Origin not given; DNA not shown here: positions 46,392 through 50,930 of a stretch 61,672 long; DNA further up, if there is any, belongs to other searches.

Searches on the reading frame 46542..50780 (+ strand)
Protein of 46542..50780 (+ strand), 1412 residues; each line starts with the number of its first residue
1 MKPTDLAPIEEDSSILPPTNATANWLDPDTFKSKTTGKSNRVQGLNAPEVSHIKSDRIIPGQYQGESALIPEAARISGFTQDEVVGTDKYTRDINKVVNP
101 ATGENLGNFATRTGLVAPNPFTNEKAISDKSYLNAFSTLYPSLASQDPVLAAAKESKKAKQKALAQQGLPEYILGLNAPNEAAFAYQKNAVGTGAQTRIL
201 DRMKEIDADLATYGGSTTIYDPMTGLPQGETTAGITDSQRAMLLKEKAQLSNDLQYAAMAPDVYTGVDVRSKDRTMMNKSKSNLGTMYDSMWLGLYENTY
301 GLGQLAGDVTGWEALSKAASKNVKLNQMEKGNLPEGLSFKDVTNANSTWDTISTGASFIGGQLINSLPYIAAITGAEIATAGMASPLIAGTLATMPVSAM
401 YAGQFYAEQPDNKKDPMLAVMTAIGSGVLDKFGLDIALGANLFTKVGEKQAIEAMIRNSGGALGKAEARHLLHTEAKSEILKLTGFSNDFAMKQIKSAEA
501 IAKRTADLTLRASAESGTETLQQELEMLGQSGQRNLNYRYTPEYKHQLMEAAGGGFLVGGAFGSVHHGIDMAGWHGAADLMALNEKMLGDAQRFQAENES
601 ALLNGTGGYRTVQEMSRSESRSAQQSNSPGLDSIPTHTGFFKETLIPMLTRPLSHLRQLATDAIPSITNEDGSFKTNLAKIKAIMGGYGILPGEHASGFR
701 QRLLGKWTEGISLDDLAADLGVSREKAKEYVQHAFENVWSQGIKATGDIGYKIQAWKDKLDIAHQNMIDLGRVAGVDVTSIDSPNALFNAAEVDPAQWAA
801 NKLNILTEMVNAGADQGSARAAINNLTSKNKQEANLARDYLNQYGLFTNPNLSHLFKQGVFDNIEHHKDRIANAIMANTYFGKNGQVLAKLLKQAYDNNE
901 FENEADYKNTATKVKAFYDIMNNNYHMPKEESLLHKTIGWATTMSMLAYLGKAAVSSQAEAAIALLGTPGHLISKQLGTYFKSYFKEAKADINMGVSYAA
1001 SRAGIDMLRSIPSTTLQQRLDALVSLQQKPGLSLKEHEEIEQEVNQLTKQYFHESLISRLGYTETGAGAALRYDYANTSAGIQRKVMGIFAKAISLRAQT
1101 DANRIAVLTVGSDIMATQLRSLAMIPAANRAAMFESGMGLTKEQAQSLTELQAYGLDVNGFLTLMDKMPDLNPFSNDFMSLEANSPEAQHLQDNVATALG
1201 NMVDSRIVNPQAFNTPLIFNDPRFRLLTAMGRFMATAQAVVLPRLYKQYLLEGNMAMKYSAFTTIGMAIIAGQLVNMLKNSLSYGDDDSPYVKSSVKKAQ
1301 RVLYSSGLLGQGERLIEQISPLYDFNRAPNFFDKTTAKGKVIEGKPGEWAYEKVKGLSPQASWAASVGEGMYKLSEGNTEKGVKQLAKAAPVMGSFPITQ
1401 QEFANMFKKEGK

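Call 39: search_protein_families(library=phrogs, proteins=[window:46542-50780:+], max_evalue=0.001)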
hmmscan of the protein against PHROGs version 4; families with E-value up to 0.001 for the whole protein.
window:46542-50780:+ (1412 aa): 0 families

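Call 58: search_solved_structures(query=window:46542-50780:+, max_evalue=1)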
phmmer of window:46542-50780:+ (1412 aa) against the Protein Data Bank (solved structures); distinct sequences matched with E-value up to 1: 0.
